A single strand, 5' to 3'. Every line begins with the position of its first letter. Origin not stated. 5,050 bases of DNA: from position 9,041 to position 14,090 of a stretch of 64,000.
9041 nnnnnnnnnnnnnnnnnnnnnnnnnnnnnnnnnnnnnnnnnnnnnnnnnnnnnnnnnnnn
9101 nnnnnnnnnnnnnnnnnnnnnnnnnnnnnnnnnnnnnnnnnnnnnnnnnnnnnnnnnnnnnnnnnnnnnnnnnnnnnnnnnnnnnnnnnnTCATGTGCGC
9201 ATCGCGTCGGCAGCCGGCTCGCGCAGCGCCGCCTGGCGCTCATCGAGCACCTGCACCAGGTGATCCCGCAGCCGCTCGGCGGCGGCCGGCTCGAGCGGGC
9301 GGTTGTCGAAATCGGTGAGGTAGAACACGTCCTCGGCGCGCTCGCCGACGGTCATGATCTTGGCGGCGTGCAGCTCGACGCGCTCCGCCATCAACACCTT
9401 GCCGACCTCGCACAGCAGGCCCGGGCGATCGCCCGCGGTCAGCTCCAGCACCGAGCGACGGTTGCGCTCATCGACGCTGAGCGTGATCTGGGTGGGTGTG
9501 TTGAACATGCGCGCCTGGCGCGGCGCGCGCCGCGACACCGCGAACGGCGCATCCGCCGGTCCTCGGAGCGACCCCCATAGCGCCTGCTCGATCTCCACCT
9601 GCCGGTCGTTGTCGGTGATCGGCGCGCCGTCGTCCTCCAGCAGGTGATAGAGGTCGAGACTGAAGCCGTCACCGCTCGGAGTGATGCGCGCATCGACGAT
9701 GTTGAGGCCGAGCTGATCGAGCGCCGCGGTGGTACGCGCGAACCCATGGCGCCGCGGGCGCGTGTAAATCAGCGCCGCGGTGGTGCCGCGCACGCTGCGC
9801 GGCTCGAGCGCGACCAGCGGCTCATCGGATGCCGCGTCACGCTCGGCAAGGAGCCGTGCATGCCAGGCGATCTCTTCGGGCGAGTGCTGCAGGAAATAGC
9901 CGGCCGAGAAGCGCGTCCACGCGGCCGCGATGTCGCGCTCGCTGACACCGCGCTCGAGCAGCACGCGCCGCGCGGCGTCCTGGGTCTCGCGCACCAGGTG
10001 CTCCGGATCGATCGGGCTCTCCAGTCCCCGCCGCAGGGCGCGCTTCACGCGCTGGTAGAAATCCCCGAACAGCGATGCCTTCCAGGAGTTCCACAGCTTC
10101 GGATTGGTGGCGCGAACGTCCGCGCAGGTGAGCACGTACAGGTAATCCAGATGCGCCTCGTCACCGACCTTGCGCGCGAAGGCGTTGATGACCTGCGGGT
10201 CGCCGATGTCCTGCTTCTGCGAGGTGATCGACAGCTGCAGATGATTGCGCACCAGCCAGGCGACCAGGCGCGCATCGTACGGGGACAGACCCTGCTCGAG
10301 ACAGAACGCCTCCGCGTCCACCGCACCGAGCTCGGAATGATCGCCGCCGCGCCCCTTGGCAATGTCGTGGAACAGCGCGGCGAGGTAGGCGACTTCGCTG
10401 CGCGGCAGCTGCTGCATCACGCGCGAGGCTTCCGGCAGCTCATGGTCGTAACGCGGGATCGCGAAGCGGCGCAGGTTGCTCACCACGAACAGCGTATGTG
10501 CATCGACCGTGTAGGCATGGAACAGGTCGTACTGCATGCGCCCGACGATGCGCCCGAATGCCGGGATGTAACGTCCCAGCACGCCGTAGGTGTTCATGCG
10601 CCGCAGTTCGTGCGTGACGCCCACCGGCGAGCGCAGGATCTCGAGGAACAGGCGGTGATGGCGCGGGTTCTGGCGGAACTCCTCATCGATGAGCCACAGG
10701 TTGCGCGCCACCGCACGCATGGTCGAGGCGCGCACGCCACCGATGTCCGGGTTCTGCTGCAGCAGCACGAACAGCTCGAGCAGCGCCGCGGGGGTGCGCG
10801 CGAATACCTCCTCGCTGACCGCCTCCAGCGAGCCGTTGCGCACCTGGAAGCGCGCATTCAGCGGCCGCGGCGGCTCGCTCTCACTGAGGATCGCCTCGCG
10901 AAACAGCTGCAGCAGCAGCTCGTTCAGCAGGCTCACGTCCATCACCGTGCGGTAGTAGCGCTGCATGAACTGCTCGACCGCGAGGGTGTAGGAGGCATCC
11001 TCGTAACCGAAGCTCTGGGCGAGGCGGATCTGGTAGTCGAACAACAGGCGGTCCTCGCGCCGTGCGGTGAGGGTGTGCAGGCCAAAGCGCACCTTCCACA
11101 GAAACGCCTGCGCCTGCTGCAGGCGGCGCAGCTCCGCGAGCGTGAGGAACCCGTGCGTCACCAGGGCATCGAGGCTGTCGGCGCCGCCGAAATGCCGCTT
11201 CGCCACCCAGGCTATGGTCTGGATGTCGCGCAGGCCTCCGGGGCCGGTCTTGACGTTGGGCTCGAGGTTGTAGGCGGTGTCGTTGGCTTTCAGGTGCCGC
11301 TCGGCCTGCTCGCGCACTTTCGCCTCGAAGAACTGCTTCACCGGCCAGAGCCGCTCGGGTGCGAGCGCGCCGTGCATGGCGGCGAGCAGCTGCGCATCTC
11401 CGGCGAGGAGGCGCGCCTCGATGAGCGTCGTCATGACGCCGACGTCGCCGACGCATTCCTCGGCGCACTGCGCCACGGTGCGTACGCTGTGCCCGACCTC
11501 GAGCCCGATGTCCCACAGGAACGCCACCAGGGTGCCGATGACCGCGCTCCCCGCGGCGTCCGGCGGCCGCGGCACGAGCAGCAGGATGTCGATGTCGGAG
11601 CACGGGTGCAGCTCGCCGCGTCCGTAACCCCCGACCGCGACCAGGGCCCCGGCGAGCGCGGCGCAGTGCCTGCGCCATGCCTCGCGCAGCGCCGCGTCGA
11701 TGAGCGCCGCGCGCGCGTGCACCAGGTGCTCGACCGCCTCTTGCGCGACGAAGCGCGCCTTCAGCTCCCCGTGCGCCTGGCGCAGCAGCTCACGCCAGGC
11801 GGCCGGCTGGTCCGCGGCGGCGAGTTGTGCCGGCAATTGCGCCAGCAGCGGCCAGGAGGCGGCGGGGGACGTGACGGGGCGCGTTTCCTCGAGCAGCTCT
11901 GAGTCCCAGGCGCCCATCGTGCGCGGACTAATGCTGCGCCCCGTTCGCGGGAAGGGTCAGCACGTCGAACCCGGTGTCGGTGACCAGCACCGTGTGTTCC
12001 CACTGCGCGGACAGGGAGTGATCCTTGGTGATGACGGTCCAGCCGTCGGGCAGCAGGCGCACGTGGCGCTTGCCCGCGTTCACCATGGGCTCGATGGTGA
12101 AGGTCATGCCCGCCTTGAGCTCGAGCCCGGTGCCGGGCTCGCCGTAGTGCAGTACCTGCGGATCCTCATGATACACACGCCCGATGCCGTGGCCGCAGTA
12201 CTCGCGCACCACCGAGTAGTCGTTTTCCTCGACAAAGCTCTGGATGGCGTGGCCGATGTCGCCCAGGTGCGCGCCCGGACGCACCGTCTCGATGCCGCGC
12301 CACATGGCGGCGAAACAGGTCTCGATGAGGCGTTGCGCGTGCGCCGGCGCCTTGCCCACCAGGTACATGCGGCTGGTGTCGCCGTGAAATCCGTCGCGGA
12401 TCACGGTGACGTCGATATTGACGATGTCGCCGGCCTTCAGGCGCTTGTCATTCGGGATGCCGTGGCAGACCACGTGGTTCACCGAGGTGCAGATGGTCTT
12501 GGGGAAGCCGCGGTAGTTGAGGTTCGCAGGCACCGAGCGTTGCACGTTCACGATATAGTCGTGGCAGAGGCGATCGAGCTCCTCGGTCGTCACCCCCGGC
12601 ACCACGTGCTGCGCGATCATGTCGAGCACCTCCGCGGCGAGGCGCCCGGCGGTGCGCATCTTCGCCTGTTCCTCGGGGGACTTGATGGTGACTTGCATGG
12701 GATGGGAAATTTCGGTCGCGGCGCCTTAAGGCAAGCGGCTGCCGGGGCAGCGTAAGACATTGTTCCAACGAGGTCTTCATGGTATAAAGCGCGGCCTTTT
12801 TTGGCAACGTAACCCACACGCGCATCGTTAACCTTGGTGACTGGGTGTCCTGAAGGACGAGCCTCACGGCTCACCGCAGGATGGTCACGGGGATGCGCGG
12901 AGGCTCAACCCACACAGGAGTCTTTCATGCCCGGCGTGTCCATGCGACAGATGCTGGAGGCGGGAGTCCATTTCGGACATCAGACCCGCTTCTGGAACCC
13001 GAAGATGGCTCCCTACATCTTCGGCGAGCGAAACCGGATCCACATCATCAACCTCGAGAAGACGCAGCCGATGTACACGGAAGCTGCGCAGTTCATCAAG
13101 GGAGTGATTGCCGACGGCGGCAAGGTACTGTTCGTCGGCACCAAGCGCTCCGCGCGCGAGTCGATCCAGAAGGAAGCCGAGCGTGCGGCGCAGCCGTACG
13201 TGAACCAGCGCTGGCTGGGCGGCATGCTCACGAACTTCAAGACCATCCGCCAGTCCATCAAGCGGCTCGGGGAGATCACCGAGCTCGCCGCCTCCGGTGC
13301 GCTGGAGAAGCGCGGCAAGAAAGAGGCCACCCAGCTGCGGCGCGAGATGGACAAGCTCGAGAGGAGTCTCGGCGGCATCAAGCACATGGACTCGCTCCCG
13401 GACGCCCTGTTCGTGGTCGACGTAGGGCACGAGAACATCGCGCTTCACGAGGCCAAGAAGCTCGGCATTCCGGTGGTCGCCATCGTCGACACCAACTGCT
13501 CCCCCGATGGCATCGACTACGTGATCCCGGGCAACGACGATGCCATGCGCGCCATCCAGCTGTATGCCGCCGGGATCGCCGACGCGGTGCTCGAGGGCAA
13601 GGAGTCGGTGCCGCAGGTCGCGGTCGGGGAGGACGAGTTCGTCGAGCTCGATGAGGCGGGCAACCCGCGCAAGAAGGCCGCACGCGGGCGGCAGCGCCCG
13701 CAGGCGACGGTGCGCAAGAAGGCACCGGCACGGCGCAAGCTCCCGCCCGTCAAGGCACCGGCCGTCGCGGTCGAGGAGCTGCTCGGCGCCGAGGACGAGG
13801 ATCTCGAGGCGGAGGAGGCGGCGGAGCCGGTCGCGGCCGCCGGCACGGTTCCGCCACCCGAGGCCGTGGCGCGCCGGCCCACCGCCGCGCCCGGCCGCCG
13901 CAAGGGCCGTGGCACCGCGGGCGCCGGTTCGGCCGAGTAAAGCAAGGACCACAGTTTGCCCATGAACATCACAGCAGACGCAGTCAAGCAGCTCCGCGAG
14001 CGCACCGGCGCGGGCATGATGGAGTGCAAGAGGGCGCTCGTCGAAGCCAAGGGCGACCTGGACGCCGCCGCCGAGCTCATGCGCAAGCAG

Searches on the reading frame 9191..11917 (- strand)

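Call 76: search_protein_families(library=pfam, proteins=[window:9191-11917:-], max_evalue=0.0001)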
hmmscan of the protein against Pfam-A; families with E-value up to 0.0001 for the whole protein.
window:9191-11917:- (908 aa): 4 families
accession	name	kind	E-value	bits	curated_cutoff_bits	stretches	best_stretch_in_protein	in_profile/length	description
PF08335.16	GlnD_UR_UTase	-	7.3e-49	165.9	21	1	195-335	1-140/141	GlnD PII-uridylyltransferase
PF01842.31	ACT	-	1e-09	38.4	27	1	823-882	2-60/66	ACT domain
PF01966.28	HD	-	2e-08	35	22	1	495-566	20-92/116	HD domain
PF01909.29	NTP_transf_2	-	3.2e-05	24.7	21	1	90-120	15-45/93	Nucleotidyltransferase domain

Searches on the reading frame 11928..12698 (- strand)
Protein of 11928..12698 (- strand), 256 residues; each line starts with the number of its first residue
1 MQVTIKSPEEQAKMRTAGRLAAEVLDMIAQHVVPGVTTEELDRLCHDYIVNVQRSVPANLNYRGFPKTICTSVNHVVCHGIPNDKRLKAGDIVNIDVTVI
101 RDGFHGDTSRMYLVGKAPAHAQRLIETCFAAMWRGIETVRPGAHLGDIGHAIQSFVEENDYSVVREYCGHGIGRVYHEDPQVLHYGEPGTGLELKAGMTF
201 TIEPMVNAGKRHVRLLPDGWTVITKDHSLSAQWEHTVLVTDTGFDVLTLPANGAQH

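Call 76: search_protein_families(library=pfam, proteins=[window:11928-12698:-], max_evalue=0.0001)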
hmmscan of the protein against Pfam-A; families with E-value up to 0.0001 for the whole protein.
window:11928-12698:- (256 aa): 1 family
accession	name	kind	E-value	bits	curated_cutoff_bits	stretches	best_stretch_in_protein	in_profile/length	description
PF00557.29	Peptidase_M24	-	1.7e-55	188.5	23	1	12-241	1-208/208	Metallopeptidase family M24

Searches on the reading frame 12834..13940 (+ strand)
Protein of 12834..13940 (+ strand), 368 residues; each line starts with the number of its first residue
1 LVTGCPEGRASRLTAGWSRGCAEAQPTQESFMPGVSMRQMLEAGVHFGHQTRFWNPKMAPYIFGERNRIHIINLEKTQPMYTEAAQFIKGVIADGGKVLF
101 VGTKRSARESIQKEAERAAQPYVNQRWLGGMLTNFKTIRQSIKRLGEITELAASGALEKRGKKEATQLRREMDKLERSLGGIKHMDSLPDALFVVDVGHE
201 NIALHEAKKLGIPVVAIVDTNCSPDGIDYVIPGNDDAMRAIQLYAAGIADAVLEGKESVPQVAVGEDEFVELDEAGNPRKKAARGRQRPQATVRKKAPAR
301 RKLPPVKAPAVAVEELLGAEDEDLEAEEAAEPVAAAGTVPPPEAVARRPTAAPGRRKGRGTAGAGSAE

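Call 76: search_protein_families(library=pfam, proteins=[window:12834-13940:+], max_evalue=0.0001)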
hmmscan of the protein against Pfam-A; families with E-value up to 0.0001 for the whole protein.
window:12834-13940:+ (368 aa): 1 family
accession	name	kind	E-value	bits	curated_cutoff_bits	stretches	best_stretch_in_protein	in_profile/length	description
PF00318.25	Ribosomal_S2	-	1.4e-97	325.6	26.1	1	40-255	1-216/216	Ribosomal protein S2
